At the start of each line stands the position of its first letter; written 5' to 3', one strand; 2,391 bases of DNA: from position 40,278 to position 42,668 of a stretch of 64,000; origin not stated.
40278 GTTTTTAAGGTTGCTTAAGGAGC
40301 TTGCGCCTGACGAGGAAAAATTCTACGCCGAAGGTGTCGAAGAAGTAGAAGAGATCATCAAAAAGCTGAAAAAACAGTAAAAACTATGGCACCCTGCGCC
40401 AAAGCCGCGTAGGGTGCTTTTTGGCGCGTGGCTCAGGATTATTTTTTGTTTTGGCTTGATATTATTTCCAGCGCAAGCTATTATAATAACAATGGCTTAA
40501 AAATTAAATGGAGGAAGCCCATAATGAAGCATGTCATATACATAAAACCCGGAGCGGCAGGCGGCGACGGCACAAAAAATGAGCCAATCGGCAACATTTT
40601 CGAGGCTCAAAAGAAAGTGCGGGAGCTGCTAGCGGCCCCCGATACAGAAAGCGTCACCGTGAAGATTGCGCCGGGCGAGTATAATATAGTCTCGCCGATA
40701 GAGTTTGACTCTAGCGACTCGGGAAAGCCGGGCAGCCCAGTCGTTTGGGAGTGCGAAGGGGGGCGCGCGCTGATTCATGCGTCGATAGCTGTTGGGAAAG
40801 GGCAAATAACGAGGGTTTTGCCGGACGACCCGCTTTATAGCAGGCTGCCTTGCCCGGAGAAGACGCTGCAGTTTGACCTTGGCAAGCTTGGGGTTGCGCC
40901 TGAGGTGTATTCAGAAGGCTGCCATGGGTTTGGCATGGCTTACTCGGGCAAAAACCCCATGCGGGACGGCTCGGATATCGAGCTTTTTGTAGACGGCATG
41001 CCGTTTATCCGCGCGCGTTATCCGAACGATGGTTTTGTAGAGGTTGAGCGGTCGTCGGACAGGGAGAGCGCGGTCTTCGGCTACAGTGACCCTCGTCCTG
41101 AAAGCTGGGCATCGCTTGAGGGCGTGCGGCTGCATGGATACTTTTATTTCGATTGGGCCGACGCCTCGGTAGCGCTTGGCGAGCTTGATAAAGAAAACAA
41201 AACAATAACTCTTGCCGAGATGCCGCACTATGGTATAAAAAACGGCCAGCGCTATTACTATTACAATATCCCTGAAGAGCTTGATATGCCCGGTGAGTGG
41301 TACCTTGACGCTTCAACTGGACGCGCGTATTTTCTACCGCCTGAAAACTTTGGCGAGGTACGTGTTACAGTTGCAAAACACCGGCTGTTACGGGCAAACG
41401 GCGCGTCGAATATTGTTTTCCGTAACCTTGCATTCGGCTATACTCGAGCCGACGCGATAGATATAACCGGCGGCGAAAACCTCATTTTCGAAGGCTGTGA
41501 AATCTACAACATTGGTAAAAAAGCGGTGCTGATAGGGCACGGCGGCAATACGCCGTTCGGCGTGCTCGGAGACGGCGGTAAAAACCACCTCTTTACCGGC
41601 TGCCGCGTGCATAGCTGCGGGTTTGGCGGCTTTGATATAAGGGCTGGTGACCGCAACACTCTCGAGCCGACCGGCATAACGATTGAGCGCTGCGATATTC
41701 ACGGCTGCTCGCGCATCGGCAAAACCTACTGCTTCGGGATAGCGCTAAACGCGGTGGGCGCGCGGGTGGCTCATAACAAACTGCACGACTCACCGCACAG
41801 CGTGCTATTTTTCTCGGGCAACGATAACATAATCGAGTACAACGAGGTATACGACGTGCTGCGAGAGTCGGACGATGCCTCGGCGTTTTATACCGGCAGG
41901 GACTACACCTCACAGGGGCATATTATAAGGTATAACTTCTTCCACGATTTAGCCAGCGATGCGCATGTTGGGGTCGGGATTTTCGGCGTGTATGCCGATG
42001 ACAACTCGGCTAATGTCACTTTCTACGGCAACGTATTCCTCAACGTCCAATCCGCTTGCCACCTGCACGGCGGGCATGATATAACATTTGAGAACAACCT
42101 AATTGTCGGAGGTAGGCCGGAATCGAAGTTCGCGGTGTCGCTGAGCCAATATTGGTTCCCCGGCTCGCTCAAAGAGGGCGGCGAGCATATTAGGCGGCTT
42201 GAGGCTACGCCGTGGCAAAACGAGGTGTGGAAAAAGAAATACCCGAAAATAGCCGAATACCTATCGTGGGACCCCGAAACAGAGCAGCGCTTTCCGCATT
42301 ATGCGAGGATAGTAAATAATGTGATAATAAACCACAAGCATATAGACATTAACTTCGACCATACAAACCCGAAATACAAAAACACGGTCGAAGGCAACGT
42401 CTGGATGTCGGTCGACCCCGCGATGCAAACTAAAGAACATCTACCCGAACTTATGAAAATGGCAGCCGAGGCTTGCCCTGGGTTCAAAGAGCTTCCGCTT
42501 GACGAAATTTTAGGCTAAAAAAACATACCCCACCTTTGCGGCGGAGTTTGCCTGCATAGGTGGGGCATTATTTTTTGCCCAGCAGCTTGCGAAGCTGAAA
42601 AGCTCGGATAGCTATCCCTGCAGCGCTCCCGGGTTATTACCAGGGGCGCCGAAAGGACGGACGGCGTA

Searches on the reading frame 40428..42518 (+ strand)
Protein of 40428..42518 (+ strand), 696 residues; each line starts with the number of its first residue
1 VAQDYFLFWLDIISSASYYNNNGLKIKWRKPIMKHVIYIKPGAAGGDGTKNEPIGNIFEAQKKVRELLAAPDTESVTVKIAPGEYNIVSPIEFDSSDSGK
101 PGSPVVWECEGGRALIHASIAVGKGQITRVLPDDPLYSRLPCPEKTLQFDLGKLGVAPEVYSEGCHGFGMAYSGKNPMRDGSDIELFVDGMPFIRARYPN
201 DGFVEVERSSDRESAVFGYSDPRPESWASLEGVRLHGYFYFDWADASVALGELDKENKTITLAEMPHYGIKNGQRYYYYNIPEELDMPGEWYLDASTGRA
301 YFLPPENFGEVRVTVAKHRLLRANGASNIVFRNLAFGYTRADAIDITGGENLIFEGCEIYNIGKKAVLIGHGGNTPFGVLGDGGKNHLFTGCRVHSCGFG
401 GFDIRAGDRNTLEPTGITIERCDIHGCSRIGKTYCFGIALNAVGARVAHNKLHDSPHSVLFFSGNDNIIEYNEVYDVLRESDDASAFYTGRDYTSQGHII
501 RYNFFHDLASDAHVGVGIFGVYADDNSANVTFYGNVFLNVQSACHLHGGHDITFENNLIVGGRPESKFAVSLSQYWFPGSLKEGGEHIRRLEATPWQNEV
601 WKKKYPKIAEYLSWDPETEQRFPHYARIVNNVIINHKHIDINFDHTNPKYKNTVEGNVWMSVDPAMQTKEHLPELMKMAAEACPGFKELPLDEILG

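Call 74: search_protein_families(library=pfam, max_evalue=0.00001, proteins=[window:40428-42518:+])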
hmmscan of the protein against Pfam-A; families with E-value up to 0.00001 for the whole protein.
window:40428-42518:+ (696 aa): 1 family
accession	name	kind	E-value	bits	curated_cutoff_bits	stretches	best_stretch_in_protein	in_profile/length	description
PF13229.12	Beta_helix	-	1.1e-14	54.8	25.9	2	378-559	2-158/158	Right handed beta helix region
